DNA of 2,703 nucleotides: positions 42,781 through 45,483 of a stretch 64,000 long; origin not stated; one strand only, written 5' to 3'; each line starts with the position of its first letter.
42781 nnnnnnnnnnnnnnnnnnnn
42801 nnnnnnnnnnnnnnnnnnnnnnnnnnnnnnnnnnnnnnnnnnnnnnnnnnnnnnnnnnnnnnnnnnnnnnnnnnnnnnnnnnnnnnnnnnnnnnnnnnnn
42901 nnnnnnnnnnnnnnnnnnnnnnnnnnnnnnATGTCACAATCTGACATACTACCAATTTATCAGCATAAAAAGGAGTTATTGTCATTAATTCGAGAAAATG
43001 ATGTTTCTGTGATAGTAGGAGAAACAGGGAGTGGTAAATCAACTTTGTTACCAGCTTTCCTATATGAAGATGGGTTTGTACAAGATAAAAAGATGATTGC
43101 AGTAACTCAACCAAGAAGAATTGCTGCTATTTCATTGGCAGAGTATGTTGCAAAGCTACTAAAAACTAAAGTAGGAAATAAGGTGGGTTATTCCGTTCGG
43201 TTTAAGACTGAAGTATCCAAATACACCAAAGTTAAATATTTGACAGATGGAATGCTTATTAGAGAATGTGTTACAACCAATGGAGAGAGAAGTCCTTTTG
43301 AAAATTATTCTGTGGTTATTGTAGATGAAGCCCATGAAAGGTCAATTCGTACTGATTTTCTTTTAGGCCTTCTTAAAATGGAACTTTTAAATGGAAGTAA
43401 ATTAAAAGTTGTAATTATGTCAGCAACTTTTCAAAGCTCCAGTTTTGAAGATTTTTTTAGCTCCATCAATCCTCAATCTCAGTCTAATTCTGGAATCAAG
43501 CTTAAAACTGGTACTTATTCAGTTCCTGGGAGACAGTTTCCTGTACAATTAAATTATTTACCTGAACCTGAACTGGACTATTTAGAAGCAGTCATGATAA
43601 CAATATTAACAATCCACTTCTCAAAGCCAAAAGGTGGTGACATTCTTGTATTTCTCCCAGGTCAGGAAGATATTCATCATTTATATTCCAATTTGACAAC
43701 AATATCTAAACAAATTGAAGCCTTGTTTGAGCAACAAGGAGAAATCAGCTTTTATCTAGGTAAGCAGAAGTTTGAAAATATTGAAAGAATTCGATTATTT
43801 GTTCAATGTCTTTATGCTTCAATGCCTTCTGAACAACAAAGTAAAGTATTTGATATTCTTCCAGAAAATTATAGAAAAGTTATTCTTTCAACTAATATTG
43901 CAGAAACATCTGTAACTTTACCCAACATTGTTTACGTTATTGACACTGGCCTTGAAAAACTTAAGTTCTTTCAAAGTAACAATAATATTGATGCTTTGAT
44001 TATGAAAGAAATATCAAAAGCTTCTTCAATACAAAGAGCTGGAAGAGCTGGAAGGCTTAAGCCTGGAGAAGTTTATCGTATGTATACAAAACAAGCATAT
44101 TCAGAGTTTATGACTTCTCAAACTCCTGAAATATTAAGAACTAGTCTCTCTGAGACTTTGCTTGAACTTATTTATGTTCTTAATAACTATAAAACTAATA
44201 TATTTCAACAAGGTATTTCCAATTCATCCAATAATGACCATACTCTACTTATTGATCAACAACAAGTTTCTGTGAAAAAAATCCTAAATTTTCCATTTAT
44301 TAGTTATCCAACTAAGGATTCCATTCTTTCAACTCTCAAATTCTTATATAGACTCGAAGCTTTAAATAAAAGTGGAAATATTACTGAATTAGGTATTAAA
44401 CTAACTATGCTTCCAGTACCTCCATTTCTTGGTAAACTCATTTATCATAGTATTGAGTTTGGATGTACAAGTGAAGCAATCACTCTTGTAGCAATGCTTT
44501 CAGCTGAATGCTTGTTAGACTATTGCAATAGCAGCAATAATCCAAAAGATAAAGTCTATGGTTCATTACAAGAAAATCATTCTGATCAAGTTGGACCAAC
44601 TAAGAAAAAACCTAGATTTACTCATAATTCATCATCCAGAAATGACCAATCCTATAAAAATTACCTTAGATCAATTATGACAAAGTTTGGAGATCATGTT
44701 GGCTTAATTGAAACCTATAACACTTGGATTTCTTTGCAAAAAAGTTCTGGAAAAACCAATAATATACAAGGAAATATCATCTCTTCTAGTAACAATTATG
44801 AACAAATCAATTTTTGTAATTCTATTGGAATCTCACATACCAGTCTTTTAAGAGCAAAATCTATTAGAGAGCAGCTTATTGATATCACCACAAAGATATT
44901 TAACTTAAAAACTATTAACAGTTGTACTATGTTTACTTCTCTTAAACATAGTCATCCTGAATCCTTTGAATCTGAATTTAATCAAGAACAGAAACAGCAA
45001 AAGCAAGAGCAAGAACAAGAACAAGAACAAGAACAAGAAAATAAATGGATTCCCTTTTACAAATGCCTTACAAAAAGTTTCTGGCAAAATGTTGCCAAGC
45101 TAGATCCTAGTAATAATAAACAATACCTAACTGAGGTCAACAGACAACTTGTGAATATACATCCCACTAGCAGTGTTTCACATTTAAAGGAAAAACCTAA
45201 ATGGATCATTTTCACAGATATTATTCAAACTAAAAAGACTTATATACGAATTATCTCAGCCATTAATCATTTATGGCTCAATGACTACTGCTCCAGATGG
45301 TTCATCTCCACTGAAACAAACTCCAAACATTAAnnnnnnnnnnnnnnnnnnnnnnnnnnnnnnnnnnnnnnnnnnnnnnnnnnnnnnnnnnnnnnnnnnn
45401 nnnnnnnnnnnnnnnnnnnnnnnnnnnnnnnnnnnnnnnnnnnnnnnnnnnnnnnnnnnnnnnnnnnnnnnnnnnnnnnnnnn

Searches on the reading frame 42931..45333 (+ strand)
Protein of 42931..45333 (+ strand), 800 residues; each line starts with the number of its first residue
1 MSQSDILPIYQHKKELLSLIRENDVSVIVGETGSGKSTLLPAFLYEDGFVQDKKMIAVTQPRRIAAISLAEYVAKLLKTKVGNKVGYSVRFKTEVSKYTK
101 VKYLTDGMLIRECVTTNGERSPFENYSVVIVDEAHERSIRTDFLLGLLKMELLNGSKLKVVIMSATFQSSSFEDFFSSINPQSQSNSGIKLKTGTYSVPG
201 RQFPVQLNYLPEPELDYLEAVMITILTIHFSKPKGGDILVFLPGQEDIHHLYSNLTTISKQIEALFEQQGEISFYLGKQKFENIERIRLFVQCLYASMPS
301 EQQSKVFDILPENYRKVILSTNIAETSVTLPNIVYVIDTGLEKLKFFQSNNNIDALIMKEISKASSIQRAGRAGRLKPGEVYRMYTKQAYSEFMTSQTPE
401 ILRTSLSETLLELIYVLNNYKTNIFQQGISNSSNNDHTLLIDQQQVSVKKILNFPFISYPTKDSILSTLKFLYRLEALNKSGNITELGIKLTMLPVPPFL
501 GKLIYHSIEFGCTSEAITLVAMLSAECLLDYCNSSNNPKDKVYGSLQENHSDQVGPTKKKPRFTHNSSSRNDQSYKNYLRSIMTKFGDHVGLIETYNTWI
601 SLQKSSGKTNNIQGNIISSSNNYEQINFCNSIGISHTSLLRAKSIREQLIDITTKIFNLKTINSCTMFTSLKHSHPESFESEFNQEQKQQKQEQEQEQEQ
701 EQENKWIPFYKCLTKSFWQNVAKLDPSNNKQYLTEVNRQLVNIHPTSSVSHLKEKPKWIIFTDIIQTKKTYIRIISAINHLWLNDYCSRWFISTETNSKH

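Call 19: search_protein_families(library=pfam, proteins=[window:42931-45333:+], max_evalue=0.001)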
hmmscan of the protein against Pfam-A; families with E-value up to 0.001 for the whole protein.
window:42931-45333:+ (800 aa): 7 families
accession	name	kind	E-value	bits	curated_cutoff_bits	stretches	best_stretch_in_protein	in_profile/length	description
PF07717.22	OB_NTP_bind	-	2.1e-17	63.5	29.5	1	711-787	3-80/83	Oligonucleotide/oligosaccharide-binding (OB)-fold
PF00270.35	DEAD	-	7.2e-12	45.8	26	1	14-173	5-165/167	DEAD/DEAH box helicase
PF00271.37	Helicase_C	-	1.7e-11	44.8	23.5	1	288-376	39-109/110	Helicase conserved C-terminal domain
PF04408.29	HA2_N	-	4e-08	33.6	21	1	469-496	2-29/29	Helicase associated domain (HA2), winged-helix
PF21010.2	HA2_C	-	1.2e-07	32.5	21.3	1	497-589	1-74/77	Helicase associated domain (HA2), ratchet-like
PF13401.12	AAA_22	-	1.6e-05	25.7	27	1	24-162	6-120/130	AAA domain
PF13555.12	AAA_29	-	0.00083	19.5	27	0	21-43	20-42/61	P-loop containing region of AAA domain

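Call 42: find_homologous_proteins(query=window:42931-45333:+, max_evalue=1e-30)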
Query window:42931-45333:+ (800 aa): 7992 proteins with E <= 1e-30 among 8000 candidates; the best 120 are listed.
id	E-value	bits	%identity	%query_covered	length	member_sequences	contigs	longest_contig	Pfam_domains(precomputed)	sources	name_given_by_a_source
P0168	0.0e+0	1715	97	100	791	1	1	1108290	PF00270.36,PF13401.13,PF00271.38,PF07717.23,PF04408.30,PF21010.3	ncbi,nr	ncbi:DEAH-box subfamily ATP-dependent helicase [Cryptosporidium tyzzeri]|nr:DEAH-box subfamily ATP-d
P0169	0.0e+0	1657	92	100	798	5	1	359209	PF00270.36,PF13401.13,PF00271.38,PF07717.23,PF04408.30,PF21010.3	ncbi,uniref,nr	ncbi:Helicase associated domain (HA2) family protein [Cryptosporidium meleagridis]|uniref:RNA helica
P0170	0.0e+0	1566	88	100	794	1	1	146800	PF00270.36,PF00271.38,PF07717.23,PF04408.30,PF21010.3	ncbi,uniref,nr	ncbi:ATP-dependent helicase [Cryptosporidium sp. chipmunk genotype I]|uniref:ATP-dependent helicase 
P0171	0.0e+0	1483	83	100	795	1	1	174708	PF00270.36,PF00271.38,PF07717.23,PF04408.30,PF21010.3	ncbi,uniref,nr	ncbi:ATP-dependent helicase [Cryptosporidium ubiquitum]|uniref:RNA helicase n=1 Tax=Cryptosporidium 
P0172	0.0e+0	1436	82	100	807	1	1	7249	PF00270.36,PF13401.13,PF00271.38,PF07717.23,PF04408.30,PF21010.3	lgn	-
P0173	0.0e+0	1259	72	99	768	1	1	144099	PF00270.36,PF00271.38,PF07717.23,PF04408.30,PF21010.3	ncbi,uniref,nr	ncbi:putative ATP-dependent helicase [Cryptosporidium canis]|uniref:RNA helicase n=1 Tax=Cryptospori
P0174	0.0e+0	1259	73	100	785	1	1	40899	PF00270.36,PF00271.38,PF07717.23,PF04408.30,PF21010.3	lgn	-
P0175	0.0e+0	1154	66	100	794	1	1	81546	PF00270.36,PF13401.13,PF00271.38,PF07717.23,PF04408.30,PF21010.3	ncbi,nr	ncbi:ATP-dependent RNA helicase DHX8 [Cryptosporidium felis]|nr:ATP-dependent RNA helicase DHX8 [Cry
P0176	1.6e-275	934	58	100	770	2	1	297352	PF00270.36,PF13401.13,PF00271.38,PF07717.23,PF04408.30,PF21010.3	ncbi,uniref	ncbi:ATP-dependent helicase [Cryptosporidium xiaoi]|uniref:RNA helicase n=1 Tax=Cryptosporidium xiao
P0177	4.8e-275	932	58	99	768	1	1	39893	PF00270.36,PF00271.38,PF07717.23,PF04408.30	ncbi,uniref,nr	ncbi:ATP-dependent helicase [Cryptosporidium ryanae]|uniref:ATP-dependent helicase n=1 Tax=Cryptospo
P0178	1.1e-227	776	48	99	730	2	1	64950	PF00270.36,PF13401.13,PF00271.38,PF07717.23,PF04408.30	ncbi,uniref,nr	ncbi:ATP-dependent RNA helicase DHX8 [Cryptosporidium andersoni]|uniref:RNA helicase n=1 Tax=Cryptos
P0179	5.4e-224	764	48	99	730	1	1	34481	PF00270.36,PF00271.38,PF07717.23,PF04408.30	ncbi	ncbi:putative ATP-dependent RNA helicase DHX8 [Cryptosporidium serpentis]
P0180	1.4e-169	584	30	97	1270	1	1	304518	PF00270.36,PF00437.27,PF13245.13,PF13401.13,PF00271.38,PF04408.30,PF00448.29,PF04851.22,PF07652.21,PF07717.23,PF22590.3,PF21010.3,PF20720.4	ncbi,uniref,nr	ncbi:hypothetical protein B5X24_HaOG209984 [Helicoverpa armigera]|uniref:RNA helicase n=1 Tax=Helico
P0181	3.2e-147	510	34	79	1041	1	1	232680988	PF00270.36,PF13245.13,PF13401.13,PF00271.38,PF07717.23,PF04408.30,PF00448.29,PF25199.2,PF21010.3,PF20720.4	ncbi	ncbi:pre-mRNA-splicing factor ATP-dependent RNA helicase DHX16 [Ixodes scapularis]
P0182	5.4e-126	440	35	99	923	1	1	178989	PF00270.36,PF13401.13,PF00271.38,PF07717.23,PF04408.30,PF21010.3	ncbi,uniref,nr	ncbi:probable pre-mRNA-splicing factor ATP-dependent RNA helicase prp43 [Cyclospora cayetanensis]|un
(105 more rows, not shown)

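Call 43: find_encoding_contigs(protein=P0178, flank=10000, max_places=2)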
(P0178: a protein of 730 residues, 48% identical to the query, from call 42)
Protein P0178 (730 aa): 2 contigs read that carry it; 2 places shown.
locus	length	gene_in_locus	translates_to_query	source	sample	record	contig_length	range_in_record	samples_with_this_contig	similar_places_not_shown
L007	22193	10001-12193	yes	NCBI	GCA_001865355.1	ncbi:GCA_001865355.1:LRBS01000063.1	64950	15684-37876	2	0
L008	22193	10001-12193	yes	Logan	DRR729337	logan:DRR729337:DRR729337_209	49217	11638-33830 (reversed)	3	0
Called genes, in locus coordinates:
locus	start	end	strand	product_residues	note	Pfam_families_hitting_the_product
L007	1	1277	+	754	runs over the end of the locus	-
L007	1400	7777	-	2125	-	-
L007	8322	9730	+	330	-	PF01207:Dus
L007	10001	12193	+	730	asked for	PF00270:DEAD, PF13401:AAA_22 (faint), PF00271:Helicase_C, PF04408:WHD_HA2, PF07717:OB_NTP_bind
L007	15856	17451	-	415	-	-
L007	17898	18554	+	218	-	-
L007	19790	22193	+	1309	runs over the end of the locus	PF17681:GCP_N_terminal, PF04130:GCP_C_terminal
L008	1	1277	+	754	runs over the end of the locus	-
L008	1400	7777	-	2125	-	-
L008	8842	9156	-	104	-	-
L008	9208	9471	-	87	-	-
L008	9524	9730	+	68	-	-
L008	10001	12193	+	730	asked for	PF00270:DEAD, PF13401:AAA_22 (faint), PF00271:Helicase_C, PF04408:WHD_HA2, PF07717:OB_NTP_bind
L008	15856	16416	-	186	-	-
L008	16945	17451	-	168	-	-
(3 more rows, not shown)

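Call 71: find_encoding_contigs(protein=P0179, flank=8000, max_places=1)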
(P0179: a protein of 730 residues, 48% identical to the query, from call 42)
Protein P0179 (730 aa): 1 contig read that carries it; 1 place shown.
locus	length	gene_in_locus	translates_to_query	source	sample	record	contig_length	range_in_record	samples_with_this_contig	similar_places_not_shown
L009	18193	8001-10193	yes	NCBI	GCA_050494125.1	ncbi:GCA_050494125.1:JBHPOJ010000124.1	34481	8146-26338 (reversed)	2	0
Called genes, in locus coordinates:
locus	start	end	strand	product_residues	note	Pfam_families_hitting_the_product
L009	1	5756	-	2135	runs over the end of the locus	-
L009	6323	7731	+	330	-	PF01207:Dus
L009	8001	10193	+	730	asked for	PF00270:DEAD, PF00271:Helicase_C, PF04408:WHD_HA2, PF07717:OB_NTP_bind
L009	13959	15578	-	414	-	-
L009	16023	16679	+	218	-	-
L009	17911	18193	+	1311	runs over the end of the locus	PF17681:GCP_N_terminal, PF04130:GCP_C_terminal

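Call 72: find_encoding_contigs(protein=P0176, flank=6000, max_places=1)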
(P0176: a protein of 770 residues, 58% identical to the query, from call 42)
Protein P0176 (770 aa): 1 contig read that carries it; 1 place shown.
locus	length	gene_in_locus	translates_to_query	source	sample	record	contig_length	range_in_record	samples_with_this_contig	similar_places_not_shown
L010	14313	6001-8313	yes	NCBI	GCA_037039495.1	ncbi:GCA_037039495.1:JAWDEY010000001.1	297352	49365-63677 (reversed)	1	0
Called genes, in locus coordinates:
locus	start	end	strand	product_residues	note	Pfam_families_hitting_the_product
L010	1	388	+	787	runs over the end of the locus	-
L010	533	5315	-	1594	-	PF23409:Beta-prop_EML (faint), PF23774:TPR_GEMI5 (weak)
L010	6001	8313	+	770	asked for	PF00270:DEAD, PF13401:AAA_22 (faint), PF00271:Helicase_C, PF04408:WHD_HA2 (weak), PF21010:HA2_C (weak), PF07717:OB_NTP_bind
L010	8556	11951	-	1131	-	-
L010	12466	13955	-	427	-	-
